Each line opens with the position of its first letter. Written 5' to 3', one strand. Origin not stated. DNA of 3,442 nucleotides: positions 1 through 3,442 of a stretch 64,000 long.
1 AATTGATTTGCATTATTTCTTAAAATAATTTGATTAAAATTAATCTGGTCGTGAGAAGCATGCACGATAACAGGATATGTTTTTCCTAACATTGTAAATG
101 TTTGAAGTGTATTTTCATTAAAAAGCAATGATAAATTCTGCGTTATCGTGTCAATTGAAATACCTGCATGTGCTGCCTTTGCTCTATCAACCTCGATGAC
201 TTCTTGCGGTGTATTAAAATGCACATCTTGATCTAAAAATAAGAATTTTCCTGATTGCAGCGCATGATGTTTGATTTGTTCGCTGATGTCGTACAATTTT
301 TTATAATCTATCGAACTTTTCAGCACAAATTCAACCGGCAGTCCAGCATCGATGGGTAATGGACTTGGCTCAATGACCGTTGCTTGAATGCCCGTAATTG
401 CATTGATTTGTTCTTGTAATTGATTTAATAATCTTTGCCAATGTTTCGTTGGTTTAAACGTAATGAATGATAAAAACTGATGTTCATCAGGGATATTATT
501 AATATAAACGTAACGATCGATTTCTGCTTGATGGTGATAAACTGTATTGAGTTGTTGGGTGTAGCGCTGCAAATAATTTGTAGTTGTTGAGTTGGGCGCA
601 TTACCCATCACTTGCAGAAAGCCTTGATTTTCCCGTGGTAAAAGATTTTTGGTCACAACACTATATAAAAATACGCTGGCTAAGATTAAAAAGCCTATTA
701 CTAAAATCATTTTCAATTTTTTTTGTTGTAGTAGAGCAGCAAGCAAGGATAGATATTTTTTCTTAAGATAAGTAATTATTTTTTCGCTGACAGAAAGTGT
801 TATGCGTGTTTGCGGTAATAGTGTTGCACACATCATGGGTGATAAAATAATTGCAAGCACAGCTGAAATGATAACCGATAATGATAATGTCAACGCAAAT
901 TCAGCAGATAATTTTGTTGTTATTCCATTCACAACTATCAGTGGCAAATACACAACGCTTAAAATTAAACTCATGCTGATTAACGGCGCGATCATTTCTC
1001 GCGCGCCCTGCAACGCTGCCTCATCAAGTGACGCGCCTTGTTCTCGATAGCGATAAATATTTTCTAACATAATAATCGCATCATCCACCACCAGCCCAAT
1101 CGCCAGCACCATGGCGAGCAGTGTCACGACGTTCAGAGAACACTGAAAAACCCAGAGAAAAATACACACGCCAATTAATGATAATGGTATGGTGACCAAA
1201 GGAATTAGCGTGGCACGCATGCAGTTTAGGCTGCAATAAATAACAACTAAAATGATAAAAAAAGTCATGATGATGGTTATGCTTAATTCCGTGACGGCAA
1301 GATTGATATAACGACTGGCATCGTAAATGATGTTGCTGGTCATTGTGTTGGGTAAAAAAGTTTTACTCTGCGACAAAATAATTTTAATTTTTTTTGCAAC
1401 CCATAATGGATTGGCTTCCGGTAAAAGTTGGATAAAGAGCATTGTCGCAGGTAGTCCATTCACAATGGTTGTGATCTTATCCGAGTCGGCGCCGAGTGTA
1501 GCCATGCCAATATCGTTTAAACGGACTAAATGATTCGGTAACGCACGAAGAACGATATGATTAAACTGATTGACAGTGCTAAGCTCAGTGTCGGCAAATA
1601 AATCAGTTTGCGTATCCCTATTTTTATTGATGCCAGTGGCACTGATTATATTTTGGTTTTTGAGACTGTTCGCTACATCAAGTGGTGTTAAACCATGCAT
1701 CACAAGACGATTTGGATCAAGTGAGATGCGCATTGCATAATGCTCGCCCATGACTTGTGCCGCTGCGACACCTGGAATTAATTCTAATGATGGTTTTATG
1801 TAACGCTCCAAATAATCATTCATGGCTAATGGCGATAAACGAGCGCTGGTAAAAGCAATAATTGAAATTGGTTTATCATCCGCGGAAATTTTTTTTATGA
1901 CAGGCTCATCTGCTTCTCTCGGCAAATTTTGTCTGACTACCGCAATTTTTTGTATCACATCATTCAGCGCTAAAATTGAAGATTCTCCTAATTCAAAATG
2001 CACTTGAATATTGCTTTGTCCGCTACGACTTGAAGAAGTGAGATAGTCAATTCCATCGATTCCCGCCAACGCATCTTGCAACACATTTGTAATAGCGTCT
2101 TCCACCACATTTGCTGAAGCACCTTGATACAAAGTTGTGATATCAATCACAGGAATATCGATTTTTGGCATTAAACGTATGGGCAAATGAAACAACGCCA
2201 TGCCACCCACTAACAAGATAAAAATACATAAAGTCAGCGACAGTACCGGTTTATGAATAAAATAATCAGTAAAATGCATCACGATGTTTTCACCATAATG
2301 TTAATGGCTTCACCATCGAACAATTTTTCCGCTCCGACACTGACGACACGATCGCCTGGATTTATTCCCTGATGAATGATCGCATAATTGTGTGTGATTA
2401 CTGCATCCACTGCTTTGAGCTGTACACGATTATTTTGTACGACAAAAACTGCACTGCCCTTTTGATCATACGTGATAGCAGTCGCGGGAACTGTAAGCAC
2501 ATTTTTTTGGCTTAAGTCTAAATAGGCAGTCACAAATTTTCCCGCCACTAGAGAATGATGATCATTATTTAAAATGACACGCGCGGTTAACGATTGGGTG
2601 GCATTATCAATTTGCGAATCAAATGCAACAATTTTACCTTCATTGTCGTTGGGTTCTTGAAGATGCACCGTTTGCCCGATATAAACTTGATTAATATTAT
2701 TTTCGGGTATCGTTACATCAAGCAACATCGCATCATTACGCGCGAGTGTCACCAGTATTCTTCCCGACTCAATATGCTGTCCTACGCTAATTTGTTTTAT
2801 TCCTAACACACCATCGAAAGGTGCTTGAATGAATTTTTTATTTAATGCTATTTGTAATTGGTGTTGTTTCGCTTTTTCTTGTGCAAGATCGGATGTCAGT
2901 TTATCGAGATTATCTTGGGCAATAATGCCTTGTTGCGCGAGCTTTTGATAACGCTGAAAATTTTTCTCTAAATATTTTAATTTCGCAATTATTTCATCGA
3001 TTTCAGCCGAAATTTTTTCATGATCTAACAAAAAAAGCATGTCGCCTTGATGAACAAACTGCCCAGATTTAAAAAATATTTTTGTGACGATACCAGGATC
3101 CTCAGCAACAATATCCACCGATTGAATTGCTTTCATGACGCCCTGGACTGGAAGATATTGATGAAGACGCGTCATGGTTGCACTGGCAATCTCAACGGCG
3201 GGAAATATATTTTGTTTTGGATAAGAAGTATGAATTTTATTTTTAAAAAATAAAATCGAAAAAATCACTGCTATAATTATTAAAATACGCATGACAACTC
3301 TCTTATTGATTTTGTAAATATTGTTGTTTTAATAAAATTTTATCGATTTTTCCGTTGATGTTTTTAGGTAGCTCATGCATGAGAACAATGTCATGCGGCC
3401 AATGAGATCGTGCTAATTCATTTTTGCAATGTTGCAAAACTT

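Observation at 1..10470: Orphan, translationally coupled biosynthesis-and-export operon: adenylating enzyme, carrier protein, flavin dehydrogenase, PLP decarboxylase and two exporters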

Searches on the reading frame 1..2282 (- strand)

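Call 5: search_protein_families(library=pfam, proteins=[window:1-2282:-], max_evalue=0.01)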
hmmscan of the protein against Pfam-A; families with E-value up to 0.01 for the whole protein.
window:1-2282:- (760 aa): 1 family
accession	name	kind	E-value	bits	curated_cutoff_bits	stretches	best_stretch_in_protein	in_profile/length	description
PF00873.25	ACR_tran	-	8.2e-161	537.4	28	1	5-746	2-768/1021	AcrB/AcrD/AcrF family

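Call 6: search_protein_families(library=ncbifam, proteins=[window:1-2282:-], max_evalue=0.01)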
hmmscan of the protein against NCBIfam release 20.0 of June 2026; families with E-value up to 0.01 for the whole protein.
window:1-2282:- (760 aa): 13 families
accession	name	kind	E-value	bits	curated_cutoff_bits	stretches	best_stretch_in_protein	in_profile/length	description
NF033617.1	RND_permease_2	subfamily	9.2e-191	636.3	1250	1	5-748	1-758/1009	multidrug efflux RND transporter permease subunit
NF007133.0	PRK09579.1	equivalog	7.9e-172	573.3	1763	1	2-741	1-748/1017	multidrug efflux RND transporter permease subunit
NF000282.2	RND_permease_1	subfamily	7.4e-136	454.5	1250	1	6-746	2-778/1029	multidrug efflux RND transporter permease subunit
TIGR00915.1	2A0602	subfamily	2.4e-125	419.7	940.35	1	5-745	2-777/1050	efflux RND transporter permease subunit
NF007131.0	PRK09577.1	equivalog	2.2e-94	317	1768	1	6-743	3-770/1045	multidrug efflux RND transporter permease subunit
NF007905.0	PRK10614.1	equivalog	5.9e-93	312.3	1774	1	2-630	1-638/1025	multidrug efflux RND transporter permease subunit MdtC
NF007798.0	PRK10503.1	equivalog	3.1e-89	299.9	1584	1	7-744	15-768/1040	MdtB/MuxB family multidrug efflux RND transporter permease subunit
NF007842.1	PRK10555.1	equivalog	3.5e-87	293.3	1854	1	5-743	2-774/1036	multidrug efflux RND transporter permease AcrD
NF011706.2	PRK15127.1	equivalog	1e-81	275.2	2150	1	6-734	3-767/1049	multidrug efflux RND transporter permease subunit AcrB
NF000037.1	RND_perm_OqxB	exception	4.2e-67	226.8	2200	1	2-491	1-501/1050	multidrug efflux RND transporter permease subunit OqxB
TIGR00914.1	2A0601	subfamily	6.8e-55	186.3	701.45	1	13-655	14-687/1051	CusA/CzcA family heavy metal efflux RND transporter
TIGR00916.1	2A0604s01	subfamily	1.6e-05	24.7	148.6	1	339-478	94-231/231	SecD/SecF family protein translocase subunit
NF009583.0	PRK13024.1-3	subfamily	4.2e-05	21.8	721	1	343-546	289-487/755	protein translocase subunit SecDF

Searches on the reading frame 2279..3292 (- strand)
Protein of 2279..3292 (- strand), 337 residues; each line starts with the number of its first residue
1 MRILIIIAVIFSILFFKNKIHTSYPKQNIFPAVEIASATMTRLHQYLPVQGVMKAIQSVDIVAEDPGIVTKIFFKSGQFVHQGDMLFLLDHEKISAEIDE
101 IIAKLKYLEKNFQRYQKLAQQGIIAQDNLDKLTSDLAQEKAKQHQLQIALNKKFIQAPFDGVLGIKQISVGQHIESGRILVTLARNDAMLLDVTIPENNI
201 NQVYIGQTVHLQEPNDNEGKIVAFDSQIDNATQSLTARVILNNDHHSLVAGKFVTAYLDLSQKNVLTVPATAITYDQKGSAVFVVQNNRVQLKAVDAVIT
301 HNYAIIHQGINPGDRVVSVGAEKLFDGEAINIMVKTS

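Call 5: search_protein_families(library=pfam, proteins=[window:2279-3292:-], max_evalue=0.01)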
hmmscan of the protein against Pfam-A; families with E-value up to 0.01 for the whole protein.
window:2279-3292:- (337 aa): 5 families
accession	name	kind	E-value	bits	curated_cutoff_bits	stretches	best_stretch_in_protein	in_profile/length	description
PF16576.10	HlyD_D23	-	1.2e-16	61.1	30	1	61-254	22-214/214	Barrel-sandwich domain of CusB or HlyD membrane-fusion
PF13437.12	HlyD_3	-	2.2e-13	51.3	22.2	1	155-244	2-96/106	HlyD family secretion protein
PF00364.28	Biotin_lipoyl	-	8.6e-06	25.9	22.1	1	53-88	39-72/73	Biotin-requiring enzyme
PF13533.13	Biotin_lipoyl_2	-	0.00029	21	29.8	1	66-90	8-32/32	Biotin-lipoyl like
PF10408.14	Ufd2P_core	-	0.0091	14.9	20.4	0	18-153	122-244/628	Ubiquitin elongating factor core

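Call 6: search_protein_families(library=ncbifam, proteins=[window:2279-3292:-], max_evalue=0.01)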
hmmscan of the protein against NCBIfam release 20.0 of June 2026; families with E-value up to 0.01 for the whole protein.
window:2279-3292:- (337 aa): 29 families (the best 25 are shown)
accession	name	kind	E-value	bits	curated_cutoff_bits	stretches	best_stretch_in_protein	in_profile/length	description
TIGR01730.1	RND_mfp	subfamily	1.2e-60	205.2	94.9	1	33-332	1-321/322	efflux RND transporter periplasmic adaptor subunit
NF008589.1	PRK11556.1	equivalog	2.3e-31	109.1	391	1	29-334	55-389/392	MdtA/MuxA family multidrug efflux RND transporter periplasmic adaptor subunit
TIGR00999.1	8a0102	subfamily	1e-29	103.5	319.3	1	77-322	1-268/271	CzcB/NccB family metal efflux transporter periplasmic adaptor subunit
NF033834.1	RND_adapt_MexA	exception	7e-22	78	750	1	23-324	28-352/373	multidrug efflux RND transporter periplasmic adaptor subunit MexA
TIGR00998.1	8a0101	subfamily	2e-17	63.2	390.8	2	136-229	186-279/334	EmrA/EmrK family multidrug efflux transporter periplasmic adaptor subunit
NF007362.0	PRK09859.1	equivalog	3.4e-17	62.6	738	1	59-326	62-365/385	multidrug transporter subunit MdtE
NF045680.1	DiMtlExpIhpB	equivalog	5.1e-17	61.9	450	1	155-317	140-307/326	divalent metal ion exporter adaptor subunit IhpB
NF007132.1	PRK09578.1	equivalog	5.1e-16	58.4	512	2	217-334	257-377/396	MexX/AxyX family multidrug efflux RND transporter periplasmic adaptor subunit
NF045904.1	RND-peri-MexE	equivalog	3.4e-15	55.8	714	1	26-331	31-367/390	multidrug efflux RND transporter periplasmic adaptor subunit MexE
NF000272.2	OqxA_adapt_sub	exception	1.4e-14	53.8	835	2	213-326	256-372/391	multidrug efflux RND transporter periplasmic adaptor subunit OqxA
TIGR01843.1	type_I_hlyD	subfamily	3.1e-14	52.8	208.65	2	51-121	41-106/422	HlyD family type I secretion periplasmic adaptor subunit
NF011604.1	PRK15030.1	equivalog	1.5e-13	50.5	765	1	50-330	57-373/397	multidrug efflux RND transporter periplasmic adaptor subunit AcrA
NF007785.0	PRK10476.1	equivalog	1.8e-13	50.1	376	2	118-217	171-273/347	multidrug transporter subunit MdtN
NF033138.2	RND-peri-MexC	equivalog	1.2e-11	44.4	625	2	216-330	251-369/375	MexC family multidrug efflux RND transporter periplasmic adaptor subunit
NF038010.1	ABC_adapt_DarC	equivalog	8.5e-11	41.2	450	1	150-331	228-415/417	darobactin export ABC transporter periplasmic adaptor subunit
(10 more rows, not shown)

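Call 37: find_encoding_contigs(protein=window:2279-3292:-, flank=10000, max_places=3)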
Protein window:2279-3292:- (337 aa): 1 contig read that carries it; 1 place shown.
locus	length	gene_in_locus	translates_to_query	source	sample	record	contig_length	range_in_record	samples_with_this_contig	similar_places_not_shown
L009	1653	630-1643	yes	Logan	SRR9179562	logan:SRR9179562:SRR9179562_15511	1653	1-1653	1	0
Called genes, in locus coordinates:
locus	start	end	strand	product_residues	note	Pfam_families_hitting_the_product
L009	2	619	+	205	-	?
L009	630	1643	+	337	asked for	PF00364:Biotin_lipoyl (faint), PF25917:BSH_RND, PF25973:BSH_CzcB, PF25944:Beta-barrel_RND (weak), PF25954:Beta-barrel_RND_2 (weak), PF25967:RND-MFP_C (weak), PF25989:YknX_C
